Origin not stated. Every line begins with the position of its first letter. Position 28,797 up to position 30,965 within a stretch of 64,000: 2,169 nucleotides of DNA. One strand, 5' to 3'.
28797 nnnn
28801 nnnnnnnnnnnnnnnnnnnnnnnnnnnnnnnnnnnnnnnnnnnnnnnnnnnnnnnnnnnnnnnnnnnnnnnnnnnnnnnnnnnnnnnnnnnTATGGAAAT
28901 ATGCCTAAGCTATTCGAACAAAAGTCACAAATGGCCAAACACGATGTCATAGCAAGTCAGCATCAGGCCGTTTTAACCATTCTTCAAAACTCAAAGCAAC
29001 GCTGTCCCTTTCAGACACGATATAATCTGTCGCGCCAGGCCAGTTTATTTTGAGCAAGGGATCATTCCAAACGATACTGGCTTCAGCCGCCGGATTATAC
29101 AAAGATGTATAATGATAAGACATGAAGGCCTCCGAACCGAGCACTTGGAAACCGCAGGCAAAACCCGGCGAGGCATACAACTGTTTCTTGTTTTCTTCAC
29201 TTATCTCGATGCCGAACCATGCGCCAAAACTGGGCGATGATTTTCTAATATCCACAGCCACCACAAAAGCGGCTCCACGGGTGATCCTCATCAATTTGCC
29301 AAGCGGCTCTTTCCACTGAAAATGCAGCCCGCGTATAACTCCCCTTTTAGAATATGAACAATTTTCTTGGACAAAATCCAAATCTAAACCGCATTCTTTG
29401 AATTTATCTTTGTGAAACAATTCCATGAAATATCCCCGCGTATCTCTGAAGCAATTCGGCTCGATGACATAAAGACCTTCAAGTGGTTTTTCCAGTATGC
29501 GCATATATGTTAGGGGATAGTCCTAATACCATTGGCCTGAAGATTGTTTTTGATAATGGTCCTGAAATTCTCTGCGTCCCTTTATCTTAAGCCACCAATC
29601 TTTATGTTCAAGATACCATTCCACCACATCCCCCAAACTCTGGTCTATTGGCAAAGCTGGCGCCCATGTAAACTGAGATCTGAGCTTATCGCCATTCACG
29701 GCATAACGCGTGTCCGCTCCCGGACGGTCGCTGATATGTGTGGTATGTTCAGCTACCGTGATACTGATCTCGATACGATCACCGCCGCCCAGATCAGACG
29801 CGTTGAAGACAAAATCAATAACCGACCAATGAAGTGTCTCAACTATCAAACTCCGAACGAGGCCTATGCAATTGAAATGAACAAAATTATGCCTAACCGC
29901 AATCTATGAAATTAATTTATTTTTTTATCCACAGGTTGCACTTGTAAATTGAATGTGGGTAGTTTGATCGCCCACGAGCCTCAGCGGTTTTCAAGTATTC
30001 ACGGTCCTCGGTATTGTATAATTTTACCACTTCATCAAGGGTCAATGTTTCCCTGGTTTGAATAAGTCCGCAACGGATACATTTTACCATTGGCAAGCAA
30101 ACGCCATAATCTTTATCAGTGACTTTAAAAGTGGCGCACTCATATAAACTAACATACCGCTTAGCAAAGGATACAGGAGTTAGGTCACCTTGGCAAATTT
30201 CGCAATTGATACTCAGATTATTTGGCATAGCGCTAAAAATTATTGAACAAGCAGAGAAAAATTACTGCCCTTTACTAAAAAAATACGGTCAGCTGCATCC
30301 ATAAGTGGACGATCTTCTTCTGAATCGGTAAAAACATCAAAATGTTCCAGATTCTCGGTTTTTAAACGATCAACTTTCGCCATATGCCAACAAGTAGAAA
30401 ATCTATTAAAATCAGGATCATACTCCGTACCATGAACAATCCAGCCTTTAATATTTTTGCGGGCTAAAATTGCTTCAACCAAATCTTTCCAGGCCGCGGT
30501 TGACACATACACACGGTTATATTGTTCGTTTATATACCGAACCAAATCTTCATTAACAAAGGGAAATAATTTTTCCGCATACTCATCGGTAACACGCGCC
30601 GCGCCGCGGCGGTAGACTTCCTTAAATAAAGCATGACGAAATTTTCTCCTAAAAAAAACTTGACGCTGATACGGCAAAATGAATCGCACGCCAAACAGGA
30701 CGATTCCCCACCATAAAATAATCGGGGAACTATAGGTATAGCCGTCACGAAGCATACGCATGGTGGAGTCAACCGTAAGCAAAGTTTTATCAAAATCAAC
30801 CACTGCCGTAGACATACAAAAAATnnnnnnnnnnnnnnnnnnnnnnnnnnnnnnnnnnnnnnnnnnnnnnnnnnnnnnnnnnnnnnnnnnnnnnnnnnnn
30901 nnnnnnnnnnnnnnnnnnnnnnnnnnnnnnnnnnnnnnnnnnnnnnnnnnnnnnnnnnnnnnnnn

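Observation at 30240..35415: UbiA-like prenyltransferase plus HAD phosphatase plus GT2 plus two GT-C genes: candidate lipid-linked pentose (decaprenyl-phosphoribose-like) pathway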

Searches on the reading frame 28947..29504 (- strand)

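Call 84: search_protein_families(library=pfam, proteins=[window:28947-29504:-], max_evalue=0.1)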
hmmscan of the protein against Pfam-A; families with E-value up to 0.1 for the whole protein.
window:28947-29504:- (185 aa): 1 family
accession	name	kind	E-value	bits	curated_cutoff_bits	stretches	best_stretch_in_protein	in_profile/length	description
PF00908.23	dTDP_sugar_isom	-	4.7e-59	199.3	27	1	7-174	3-167/168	dTDP-4-dehydrorhamnose 3,5-epimerase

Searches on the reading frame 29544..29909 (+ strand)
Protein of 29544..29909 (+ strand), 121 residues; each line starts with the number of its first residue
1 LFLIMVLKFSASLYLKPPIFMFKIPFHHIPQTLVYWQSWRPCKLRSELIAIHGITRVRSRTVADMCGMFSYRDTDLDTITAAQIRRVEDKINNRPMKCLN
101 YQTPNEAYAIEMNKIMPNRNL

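Call 84: search_protein_families(library=pfam, proteins=[window:29544-29909:+], max_evalue=0.1)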
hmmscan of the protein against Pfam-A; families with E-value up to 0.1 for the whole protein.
window:29544-29909:+ (121 aa): 1 family
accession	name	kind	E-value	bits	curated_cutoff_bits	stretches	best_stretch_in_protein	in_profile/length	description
PF00416.27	Ribosomal_S13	-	0.046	14.6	31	1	43-96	12-64/128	Ribosomal protein S13/S18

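Call 85: search_protein_families(library=ncbifam, proteins=[window:29544-29909:+], max_evalue=0.1)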
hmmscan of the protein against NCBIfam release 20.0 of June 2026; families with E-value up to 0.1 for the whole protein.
window:29544-29909:+ (121 aa): 1 family
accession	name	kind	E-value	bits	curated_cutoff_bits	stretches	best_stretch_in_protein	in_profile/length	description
NF033563.0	transpos_IS30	equivalog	0.035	13.8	80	1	72-97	242-267/267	IS30 family transposase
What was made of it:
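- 29523..30228 (.): Scar between the HAD gene and rmlC: a methyltransferase N-terminal remnant (29917-30228, minus), a dTDP-glucose 4,6-dehydratase C-terminal fragment (29523-29849, minus), and a possible IS30 transposase tail (29544-29909, plus). IS30 model positions 242-267 of 267, E=0.035, weak (call 85).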

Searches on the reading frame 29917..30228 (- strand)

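Call 4: search_protein_families(library=pfam, proteins=[window:29917-30228:-], max_evalue=0.01)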
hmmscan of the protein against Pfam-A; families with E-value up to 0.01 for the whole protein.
window:29917-30228:- (103 aa): 0 families

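Call 5: search_protein_families(library=ncbifam, proteins=[window:29917-30228:-], max_evalue=0.01)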
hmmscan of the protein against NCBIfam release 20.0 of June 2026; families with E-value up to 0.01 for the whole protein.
window:29917-30228:- (103 aa): 0 families

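Call 84: search_protein_families(library=pfam, proteins=[window:29917-30228:-], max_evalue=0.1)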
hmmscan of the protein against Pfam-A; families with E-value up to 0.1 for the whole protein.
window:29917-30228:- (103 aa): 1 family
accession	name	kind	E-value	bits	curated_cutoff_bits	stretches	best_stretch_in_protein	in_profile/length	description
PF08421.16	Methyltransf_13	-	0.06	14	31.3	0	45-66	39-60/62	Putative zinc binding domain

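Call 85: search_protein_families(library=ncbifam, proteins=[window:29917-30228:-], max_evalue=0.1)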
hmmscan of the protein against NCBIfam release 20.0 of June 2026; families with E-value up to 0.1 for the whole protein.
window:29917-30228:- (103 aa): 0 families

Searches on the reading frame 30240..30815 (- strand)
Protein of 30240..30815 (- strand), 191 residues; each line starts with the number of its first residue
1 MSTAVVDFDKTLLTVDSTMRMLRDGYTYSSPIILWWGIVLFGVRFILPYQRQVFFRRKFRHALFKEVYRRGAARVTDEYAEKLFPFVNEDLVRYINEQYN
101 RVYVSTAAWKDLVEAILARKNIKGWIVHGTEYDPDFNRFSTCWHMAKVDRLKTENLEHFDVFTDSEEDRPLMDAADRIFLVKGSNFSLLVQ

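Call 4: search_protein_families(library=pfam, proteins=[window:30240-30815:-], max_evalue=0.01)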
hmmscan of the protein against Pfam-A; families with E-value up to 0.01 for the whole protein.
window:30240-30815:- (191 aa): 1 family
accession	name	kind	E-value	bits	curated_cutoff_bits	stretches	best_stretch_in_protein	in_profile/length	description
PF12710.13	HAD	-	4e-09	37.6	27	1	4-172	1-188/189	haloacid dehalogenase-like hydrolase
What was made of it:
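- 30240..30815 (-): HAD-superfamily hydrolase, 191 aa. Predicted phosphatase that removes the 5-phosphate from polyprenyl-P-ribose-5-P. PF12710 E=4e-9 (call 4).
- Checked: HAD: 30240-30815, PF12710, E=4e-9 (call 4).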

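Call 5: search_protein_families(library=ncbifam, proteins=[window:30240-30815:-], max_evalue=0.01)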
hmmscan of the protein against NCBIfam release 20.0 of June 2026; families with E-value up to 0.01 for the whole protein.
window:30240-30815:- (191 aa): 1 family
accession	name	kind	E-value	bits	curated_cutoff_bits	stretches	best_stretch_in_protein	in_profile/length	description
TIGR01490.1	HAD-SF-IB-hyp1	subfamily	0.00012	22.4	98.3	1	4-178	2-193/202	HAD-IB family hydrolase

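Call 7: search_solved_structures(query=window:30240-30815:-, max_evalue=10, show_alignments=1)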
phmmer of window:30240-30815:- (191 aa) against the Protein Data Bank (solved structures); distinct sequences matched with E-value up to 10: 6.
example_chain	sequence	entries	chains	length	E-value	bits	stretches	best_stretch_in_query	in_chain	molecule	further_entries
2k4n_A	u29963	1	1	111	0.012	18.5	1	80-171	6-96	Protein PF0246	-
5f2h_A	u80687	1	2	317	0.32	13.9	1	108-170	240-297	Uncharacterized protein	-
5z67_A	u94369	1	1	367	0.71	12.8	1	72-129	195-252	DNA replication and repair protein RecF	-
5z68_A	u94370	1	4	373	0.73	12.7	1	72-129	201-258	DNA replication and repair protein RecF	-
5z69_A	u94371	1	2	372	0.73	12.7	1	72-129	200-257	DNA replication and repair protein RecF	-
6gua_A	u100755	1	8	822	0.77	12.6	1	51-139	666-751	Probable phosphoketolase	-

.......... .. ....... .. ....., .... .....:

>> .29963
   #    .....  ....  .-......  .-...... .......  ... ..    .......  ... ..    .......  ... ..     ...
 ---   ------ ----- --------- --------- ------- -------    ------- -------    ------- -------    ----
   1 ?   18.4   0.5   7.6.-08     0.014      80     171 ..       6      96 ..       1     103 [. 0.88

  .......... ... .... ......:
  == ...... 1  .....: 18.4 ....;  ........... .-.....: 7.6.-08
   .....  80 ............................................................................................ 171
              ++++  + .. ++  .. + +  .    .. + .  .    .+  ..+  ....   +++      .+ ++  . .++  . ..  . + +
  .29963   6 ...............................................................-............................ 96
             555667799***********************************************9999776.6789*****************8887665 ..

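Call 41: find_homologous_proteins(query=window:30240-30815:-, max_evalue=0.001)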
Query window:30240-30815:- (191 aa): 6 proteins with E <= 0.001 among 51 candidates.
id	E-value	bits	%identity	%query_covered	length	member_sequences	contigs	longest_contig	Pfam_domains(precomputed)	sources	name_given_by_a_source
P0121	1.9e-125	434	100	100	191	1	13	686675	PF12710.14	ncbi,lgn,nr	ncbi:MAG: haloacid dehalogenase-like hydrolase [Candidatus Magasanikbacteria bacterium]|nr:haloacid 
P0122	2.7e-88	313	71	98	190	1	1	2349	PF12710.14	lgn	-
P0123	1.8e-87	310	71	99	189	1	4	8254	-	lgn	-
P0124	2.4e-76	274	62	97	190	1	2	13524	PF12710.14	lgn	-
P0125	8.1e-59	216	54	98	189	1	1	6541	PF12710.14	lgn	-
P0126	4.4e-56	208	51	98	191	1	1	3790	PF12710.14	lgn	-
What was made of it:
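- Tried and rejected: The word-indexed search with the HAD found only five close relatives besides the window's own protein (call 41), too few for a structure-grade alignment.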
